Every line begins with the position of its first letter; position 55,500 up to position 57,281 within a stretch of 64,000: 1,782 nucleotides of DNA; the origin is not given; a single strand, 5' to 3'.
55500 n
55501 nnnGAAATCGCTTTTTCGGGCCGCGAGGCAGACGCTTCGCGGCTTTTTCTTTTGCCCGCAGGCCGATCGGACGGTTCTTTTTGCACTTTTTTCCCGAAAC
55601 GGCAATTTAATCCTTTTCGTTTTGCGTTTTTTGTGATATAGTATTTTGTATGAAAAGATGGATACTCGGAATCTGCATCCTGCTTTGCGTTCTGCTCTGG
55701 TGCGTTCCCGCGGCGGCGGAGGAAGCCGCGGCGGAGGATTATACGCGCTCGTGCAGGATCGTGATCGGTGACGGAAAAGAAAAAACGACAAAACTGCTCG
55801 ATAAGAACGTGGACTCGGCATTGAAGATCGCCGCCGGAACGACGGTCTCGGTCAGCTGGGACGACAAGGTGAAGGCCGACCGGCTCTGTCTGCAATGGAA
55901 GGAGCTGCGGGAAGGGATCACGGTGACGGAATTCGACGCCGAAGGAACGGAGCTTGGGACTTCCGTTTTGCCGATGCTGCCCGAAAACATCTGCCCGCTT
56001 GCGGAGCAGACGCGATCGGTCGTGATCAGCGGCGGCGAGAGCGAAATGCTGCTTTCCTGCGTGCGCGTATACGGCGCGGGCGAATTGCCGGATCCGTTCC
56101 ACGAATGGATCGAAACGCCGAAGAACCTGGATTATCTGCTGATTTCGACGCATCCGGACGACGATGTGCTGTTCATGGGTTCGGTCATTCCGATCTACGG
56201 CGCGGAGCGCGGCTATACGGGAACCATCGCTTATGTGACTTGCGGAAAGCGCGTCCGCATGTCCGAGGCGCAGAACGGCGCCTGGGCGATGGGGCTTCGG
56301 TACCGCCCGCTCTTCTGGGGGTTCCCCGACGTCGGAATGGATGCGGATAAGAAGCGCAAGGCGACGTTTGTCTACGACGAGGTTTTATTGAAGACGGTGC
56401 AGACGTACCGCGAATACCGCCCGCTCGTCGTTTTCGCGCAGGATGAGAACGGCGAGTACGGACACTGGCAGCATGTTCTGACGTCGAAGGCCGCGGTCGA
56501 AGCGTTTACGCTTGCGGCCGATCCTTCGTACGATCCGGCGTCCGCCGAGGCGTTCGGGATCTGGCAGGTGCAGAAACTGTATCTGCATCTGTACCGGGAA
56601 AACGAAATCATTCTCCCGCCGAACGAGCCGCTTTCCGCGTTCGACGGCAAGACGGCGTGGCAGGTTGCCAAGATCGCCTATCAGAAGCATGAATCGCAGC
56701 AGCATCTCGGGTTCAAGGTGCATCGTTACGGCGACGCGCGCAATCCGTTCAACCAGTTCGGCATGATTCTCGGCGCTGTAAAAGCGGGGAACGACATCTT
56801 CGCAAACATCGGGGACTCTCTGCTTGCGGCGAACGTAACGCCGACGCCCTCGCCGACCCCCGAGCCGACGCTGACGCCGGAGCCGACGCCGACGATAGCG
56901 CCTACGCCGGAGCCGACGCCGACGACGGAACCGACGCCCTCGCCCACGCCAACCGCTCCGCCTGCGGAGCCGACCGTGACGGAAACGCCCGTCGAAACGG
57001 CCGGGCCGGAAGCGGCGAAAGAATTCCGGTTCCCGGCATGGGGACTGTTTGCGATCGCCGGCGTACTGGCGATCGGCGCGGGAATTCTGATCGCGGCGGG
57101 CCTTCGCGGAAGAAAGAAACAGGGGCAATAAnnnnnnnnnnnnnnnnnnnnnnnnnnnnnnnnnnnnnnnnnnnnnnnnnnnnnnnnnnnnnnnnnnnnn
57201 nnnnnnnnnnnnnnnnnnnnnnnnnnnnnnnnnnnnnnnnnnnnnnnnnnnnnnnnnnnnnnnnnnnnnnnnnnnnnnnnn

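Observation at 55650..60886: Operon of three surface-tethered LmbE/PIG-L paralogs plus a NAGPA-like phosphodiester glycosidase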

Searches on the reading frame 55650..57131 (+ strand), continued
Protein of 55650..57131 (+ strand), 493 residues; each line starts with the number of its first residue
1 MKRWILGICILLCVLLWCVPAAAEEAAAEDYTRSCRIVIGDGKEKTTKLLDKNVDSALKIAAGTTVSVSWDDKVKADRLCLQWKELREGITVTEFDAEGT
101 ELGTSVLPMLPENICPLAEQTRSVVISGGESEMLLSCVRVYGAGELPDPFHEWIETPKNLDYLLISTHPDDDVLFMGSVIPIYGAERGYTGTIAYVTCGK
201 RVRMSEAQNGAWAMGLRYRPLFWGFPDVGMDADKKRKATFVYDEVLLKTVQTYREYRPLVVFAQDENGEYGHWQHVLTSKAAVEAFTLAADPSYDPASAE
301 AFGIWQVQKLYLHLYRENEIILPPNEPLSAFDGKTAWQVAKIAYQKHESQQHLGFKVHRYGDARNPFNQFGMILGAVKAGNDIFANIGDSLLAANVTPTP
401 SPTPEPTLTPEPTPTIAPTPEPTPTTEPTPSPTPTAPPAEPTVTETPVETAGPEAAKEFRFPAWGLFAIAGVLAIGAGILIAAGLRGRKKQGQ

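Call 42: search_protein_families(library=pfam, proteins=[L041:8600-9793:-, L040:2702-4348:+, L072:8330-9976:+, L016:8222-9844:+, L040:4359-7814:+, L056:9893-13399:+, L084:3792-6875:+, L057:3476-6334:+, L048:6261-8936:+, L088:8458-9975:+], max_evalue=0.01)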
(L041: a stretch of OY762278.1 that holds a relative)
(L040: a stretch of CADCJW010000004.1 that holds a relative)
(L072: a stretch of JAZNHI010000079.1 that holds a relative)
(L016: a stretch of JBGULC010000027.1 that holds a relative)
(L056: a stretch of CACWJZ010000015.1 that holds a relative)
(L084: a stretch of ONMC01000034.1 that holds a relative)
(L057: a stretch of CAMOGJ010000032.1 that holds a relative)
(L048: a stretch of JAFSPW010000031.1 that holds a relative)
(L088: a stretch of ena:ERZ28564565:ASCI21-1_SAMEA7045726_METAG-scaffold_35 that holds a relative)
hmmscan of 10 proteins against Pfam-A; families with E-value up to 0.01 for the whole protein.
L041:8600-9793:- (397 aa): 0 families

L040:2702-4348:+ (548 aa): 0 families

L072:8330-9976:+ (548 aa): 0 families

L016:8222-9844:+ (540 aa): 3 families
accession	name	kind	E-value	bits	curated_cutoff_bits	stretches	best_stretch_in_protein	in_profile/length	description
PF12799.13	LRR_4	-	8.5e-17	61.3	27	2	407-448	1-43/44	Leucine Rich repeats (2 copies)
PF13855.12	LRR_8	-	7.7e-08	32.4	27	1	396-441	15-61/61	Leucine rich repeat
PF14580.12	LRR_9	-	2e-05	24.7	30.5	1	389-465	46-127/175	Leucine-rich repeat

L040:4359-7814:+ (1151 aa): 7 families
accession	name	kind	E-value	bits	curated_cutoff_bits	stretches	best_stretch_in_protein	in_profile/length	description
PF12799.13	LRR_4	-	1.1e-15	57.8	27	3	1027-1067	1-42/44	Leucine Rich repeats (2 copies)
PF13855.12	LRR_8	-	2.8e-13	49.9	27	1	1005-1061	3-61/61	Leucine rich repeat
PF02585.22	PIG-L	-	1.8e-12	48.3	28.2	1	177-300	1-129/129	GlcNAc-PI de-N-acetylase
PF13516.12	LRR_6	-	0.0014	18.9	23.4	0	1026-1042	2-18/24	Leucine Rich repeat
PF14580.12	LRR_9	-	0.0019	18.2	30.5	0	997-1061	58-125/175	Leucine-rich repeat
PF07332.16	Phage_holin_3_6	-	0.0069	16.9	28.4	0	499-559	47-105/116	Putative Actinobacterial Holin-X, holin superfamily III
PF24048.1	LRR_NXF1-5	-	0.0082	16.1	30.5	0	1003-1060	54-113/142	NXF1/2/3/5 leucine-rich repeat domain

L056:9893-13399:+ (1168 aa): 5 families
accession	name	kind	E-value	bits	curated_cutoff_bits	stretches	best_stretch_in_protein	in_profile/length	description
PF02585.22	PIG-L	-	1.1e-11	45.8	28.2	1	178-301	1-129/129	GlcNAc-PI de-N-acetylase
PF12799.13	LRR_4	-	2.4e-11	43.9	27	3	1045-1085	1-42/44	Leucine Rich repeats (2 copies)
PF13855.12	LRR_8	-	6.2e-07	29.5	27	1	1025-1079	5-61/61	Leucine rich repeat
PF13516.12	LRR_6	-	9.2e-05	22.7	23.4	0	1044-1060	2-18/24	Leucine Rich repeat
PF23598.1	LRR_14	-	0.00022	20.5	40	0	1019-1105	213-300/353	Leucine-rich repeat region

L084:3792-6875:+ (1027 aa): 5 families
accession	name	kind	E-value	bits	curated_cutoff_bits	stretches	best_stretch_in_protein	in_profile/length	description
PF12799.13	LRR_4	-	1.1e-18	67.2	27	2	898-939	1-43/44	Leucine Rich repeats (2 copies)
PF02585.22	PIG-L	-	2.4e-14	54.4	28.2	1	183-305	1-128/129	GlcNAc-PI de-N-acetylase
PF13855.12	LRR_8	-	1.1e-07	32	27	0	878-932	3-61/61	Leucine rich repeat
PF14580.12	LRR_9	-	1.9e-05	24.7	30.5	1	880-956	46-127/175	Leucine-rich repeat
PF25592.1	DUF7937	-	0.0074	15.6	31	0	465-553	120-201/402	Domain of unknown function (DUF7937)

L057:3476-6334:+ (952 aa): 1 family
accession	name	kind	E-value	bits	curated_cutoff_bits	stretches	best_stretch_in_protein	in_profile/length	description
PF02585.22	PIG-L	-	2.4e-13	51.1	28.2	1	587-709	1-128/129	GlcNAc-PI de-N-acetylase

L048:6261-8936:+ (891 aa): 6 families
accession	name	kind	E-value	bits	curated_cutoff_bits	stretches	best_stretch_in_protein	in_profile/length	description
PF12799.13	LRR_4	-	1.3e-13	51.2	27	3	764-804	1-42/44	Leucine Rich repeats (2 copies)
PF02585.22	PIG-L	-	1.6e-11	45.2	28.2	1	169-292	1-129/129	GlcNAc-PI de-N-acetylase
PF13855.12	LRR_8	-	1.5e-10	41.1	27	1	741-798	2-61/61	Leucine rich repeat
PF13516.12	LRR_6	-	0.00019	21.7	23.4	0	738-758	1-21/24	Leucine Rich repeat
PF14580.12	LRR_9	-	0.001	19.1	30.5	1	735-798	59-125/175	Leucine-rich repeat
PF24048.1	LRR_NXF1-5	-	0.0049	16.9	30.5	1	740-797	54-113/142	NXF1/2/3/5 leucine-rich repeat domain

L088:8458-9975:+ (505 aa): 0 families

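Call 67: search_solved_structures(query=A4, max_evalue=10, show_alignments=2)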
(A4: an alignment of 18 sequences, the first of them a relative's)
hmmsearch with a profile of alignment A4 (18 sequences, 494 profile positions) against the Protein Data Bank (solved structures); distinct sequences matched with E-value up to 10: 8.
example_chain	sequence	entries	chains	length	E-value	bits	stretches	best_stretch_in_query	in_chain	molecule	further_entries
23px_A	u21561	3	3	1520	3.5e-06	29.4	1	3-152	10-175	Putative lipoprotein AcfD homolog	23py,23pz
5cwb_A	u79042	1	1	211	0.03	16.5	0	219-264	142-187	Designed helical repeat protein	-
9wg7_12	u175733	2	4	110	0.13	14.3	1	20-71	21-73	ApcG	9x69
9hqv_Ye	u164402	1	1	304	0.18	13.9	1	290-319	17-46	mS121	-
9fia_BF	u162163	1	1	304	0.18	13.9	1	290-319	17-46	Mitochondrial ribosomal protein, mS147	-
3b4q_A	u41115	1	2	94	1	11.4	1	248-307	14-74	Uncharacterized protein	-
7mwr_B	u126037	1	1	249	4.3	9.3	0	215-267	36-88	LHD101B4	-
7a26_AAA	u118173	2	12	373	4.6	9.2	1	237-287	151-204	SmhA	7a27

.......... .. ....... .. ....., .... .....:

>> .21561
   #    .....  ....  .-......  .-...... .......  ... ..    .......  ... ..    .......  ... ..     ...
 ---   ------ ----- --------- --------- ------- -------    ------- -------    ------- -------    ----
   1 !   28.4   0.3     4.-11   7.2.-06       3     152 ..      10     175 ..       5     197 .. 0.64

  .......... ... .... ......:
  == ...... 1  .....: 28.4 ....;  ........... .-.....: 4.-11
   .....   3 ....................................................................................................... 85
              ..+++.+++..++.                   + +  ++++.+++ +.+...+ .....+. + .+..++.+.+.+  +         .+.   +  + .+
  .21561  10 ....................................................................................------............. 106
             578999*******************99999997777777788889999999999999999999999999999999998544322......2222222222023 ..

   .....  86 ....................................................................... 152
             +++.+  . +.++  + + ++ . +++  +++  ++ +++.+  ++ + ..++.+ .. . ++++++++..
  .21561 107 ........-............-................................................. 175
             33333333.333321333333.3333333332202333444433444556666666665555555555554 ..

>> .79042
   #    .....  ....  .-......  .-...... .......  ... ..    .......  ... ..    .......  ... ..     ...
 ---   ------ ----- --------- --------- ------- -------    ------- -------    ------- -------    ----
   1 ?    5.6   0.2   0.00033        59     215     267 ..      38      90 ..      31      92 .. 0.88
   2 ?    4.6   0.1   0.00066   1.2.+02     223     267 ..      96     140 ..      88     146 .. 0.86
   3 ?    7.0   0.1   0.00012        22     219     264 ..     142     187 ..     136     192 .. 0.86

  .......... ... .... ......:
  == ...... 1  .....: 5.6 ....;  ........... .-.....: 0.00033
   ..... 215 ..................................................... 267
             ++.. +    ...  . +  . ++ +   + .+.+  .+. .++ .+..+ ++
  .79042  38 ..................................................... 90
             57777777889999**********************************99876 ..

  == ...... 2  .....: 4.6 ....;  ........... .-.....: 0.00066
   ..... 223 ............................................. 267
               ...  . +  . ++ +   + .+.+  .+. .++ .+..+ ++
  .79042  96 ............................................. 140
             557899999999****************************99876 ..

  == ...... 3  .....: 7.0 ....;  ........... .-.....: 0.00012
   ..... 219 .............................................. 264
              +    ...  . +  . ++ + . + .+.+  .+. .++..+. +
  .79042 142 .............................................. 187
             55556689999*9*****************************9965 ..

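Call 74: search_protein_families(library=pfam, proteins=[P0049, P0098, L065:7400-10219:-, L080:4173-6587:-, L058:7490-9724:-, L052:16154-17989:-, L039:10772-12544:+, L046:8554-10017:-], max_evalue=0.001)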
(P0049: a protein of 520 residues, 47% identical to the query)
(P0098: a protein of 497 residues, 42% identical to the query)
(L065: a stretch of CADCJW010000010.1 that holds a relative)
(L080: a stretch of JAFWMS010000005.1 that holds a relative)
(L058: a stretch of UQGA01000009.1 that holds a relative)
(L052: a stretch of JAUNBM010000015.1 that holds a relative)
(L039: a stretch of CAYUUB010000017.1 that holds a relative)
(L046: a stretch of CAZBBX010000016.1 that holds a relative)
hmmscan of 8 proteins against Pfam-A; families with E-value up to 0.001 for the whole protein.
P0049 (520 aa): 1 family
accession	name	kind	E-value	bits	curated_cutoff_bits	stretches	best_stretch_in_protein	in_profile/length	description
PF02585.22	PIG-L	-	4.1e-05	24.5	28.2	1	189-313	1-128/129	GlcNAc-PI de-N-acetylase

P0098 (497 aa): 1 family
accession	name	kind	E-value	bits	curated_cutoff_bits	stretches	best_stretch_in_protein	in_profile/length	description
PF02585.22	PIG-L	-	7.5e-10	39.8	28.2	1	167-289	1-128/129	GlcNAc-PI de-N-acetylase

L065:7400-10219:- (939 aa): 3 families
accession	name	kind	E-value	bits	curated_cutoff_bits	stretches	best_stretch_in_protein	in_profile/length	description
PF13540.12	RCC1_2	-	1.3e-31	108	22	4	559-588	1-30/30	Regulator of chromosome condensation (RCC1) repeat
PF25390.1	WD40_RLD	-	5.2e-26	92.3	150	2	519-684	31-238/363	RCC1-like domain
PF09992.14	NAGPA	-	1.8e-13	51.5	25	1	762-929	1-167/169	Phosphodiester glycosidase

L080:4173-6587:- (804 aa): 5 families
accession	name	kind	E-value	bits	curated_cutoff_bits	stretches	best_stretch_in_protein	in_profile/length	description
PF13540.12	RCC1_2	-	4.7e-34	115.7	22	4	424-453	1-30/30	Regulator of chromosome condensation (RCC1) repeat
PF25390.1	WD40_RLD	-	1.7e-30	107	150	2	384-551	31-240/363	RCC1-like domain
PF09992.14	NAGPA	-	3e-15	57.3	25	1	627-793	1-166/169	Phosphodiester glycosidase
PF00415.24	RCC1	-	8.9e-06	26.6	21.7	0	440-457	1-18/50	Regulator of chromosome condensation (RCC1) repeat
PF25384.1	Alsin_RLD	-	0.00068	19.5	100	0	418-466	271-318/405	Alsin RCC1-like domain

L058:7490-9724:- (744 aa): 3 families
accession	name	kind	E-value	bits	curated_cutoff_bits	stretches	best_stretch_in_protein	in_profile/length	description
PF13540.12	RCC1_2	-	4e-35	119.1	22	4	354-383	1-30/30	Regulator of chromosome condensation (RCC1) repeat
PF25390.1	WD40_RLD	-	2.9e-28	99.7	150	3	353-463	143-281/363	RCC1-like domain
PF09992.14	NAGPA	-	8.8e-20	72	25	1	557-726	2-168/169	Phosphodiester glycosidase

L052:16154-17989:- (611 aa): 3 families
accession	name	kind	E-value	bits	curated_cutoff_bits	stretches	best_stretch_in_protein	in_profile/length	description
PF13540.12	RCC1_2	-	6.3e-28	96.3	22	4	226-255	1-30/30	Regulator of chromosome condensation (RCC1) repeat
PF25390.1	WD40_RLD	-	2.9e-27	96.4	150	3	224-334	142-280/363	RCC1-like domain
PF09992.14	NAGPA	-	2.4e-20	73.9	25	1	413-586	1-167/169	Phosphodiester glycosidase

L039:10772-12544:+ (590 aa): 2 families
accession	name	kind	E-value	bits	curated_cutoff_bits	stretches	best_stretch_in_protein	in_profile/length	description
PF09992.14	NAGPA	-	1.5e-32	113.6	25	1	392-568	2-166/169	Phosphodiester glycosidase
PF02585.22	PIG-L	-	2.5e-12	47.8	28.2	1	46-168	1-128/129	GlcNAc-PI de-N-acetylase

L046:8554-10017:- (487 aa): 1 family
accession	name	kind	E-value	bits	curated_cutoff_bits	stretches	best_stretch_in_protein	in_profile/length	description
PF09992.14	NAGPA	-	2e-28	100.1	25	1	306-480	2-168/169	Phosphodiester glycosidase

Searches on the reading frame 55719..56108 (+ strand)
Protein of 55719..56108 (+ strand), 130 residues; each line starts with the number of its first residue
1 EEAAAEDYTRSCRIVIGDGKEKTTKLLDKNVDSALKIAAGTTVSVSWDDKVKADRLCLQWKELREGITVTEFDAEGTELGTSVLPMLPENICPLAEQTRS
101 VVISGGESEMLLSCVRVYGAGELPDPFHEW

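Call 30: search_protein_families(library=pfam, proteins=[window:55719-56108:+], max_evalue=10)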
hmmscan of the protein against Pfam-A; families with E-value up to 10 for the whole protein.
window:55719-56108:+ (130 aa): 0 families

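Call 61: search_protein_representatives(protein=window:55719-56108:+)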
Query: 130 residues. Proteins with E-value up to 0.001 (for the whole library): 37; up to 1e-10: 9; up to 1e-30: 0. The best 37 are listed.
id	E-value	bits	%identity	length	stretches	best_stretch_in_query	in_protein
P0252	1.6e-23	99.5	45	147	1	1-128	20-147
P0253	6.0e-20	88.0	40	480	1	4-130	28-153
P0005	9.9e-20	87.3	32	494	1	1-130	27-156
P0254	3.1e-19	85.7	37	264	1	3-130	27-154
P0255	2.2e-17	79.7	36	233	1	4-130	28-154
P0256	6.0e-16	75.1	33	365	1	1-130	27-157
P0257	1.0e-15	74.4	39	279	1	5-130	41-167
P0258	3.2e-14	69.5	31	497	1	2-130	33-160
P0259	1.0e-12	64.7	34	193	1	3-130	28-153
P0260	2.8e-10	56.8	28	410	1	3-130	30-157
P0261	3.6e-09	53.1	29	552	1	2-130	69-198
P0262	1.1e-08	51.6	28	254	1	3-130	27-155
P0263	1.4e-08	51.3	30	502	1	1-129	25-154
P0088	2.5e-07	47.2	30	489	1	2-130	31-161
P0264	2.6e-06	43.9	26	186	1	3-118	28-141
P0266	1.2e-05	41.7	30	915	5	37-83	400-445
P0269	2.0e-05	41.1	26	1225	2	4-130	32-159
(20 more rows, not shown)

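Call 74: search_protein_families(library=pfam, proteins=[P0266, P0269], max_evalue=0.001)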
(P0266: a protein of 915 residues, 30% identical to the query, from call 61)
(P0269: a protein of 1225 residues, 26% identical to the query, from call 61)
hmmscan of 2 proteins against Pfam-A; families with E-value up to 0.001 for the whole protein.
P0266 (915 aa): 13 families
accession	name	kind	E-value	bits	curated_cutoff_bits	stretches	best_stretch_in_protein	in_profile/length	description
PF00041.27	fn3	-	6.6e-62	206.1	25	6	212-293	2-83/84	Fibronectin type III domain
PF19743.5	ASTN1_2_fn3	-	3.2e-15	57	24.3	0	252-295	81-123/123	ASTN1/2 Fn3 domain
PF16656.11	Pur_ac_phosph_N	-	9.9e-12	45.7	30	0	248-286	55-84/93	Purple acid Phosphatase, N-terminal domain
PF16893.11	fn3_2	-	1.1e-10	42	27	0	211-283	3-79/89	Fibronectin type III domain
PF00704.34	Glyco_hydro_18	-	2.5e-10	41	29.6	1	735-886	81-241/317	Glycosyl hydrolases family 18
PF25788.1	Ig_Rha78A_N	-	2.5e-10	41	27.4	0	442-477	68-103/105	Rha78A-like, N-terminal immunoglobulin domain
PF22352.2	K319L-like_PKD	-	3.6e-09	37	27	0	236-282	24-73/84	K319L-like, PKD domain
PF16389.11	DUF4998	-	2e-08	34.4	29.1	0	255-328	71-145/199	Domain of unknown function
PF25059.1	FN3_DSCAM-DSCAML_C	-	7.8e-08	33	39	0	617-655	44-82/89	DSCAM/DSCAML C-terminal Fn3-like domain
PF21470.2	BppU-like_C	-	5.6e-07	29.9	27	0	243-272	28-57/59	Minor structural protein 5-like, C-terminal domain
PF10179.15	NDNF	-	1e-05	26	27.3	0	616-654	87-122/127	Neuron-derived neurotrophic factor, first Fn(III) domain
PF25814.1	fn3_SORL1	-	7.2e-05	23.2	27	0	164-188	48-72/90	SORL1-like, fn3 domain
PF17126.11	RsmF_methylt_CI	-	0.00066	20.1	27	0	237-256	28-47/61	RsmF rRNA methyltransferase first C-terminal domain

P0269 (1225 aa): 2 families
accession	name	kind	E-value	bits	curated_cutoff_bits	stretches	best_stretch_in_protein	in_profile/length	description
PF09992.14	NAGPA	-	2.3e-22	80.5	25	1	1027-1199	2-164/169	Phosphodiester glycosidase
PF02585.22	PIG-L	-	7e-10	39.9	28.2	0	584-682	9-113/129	GlcNAc-PI de-N-acetylase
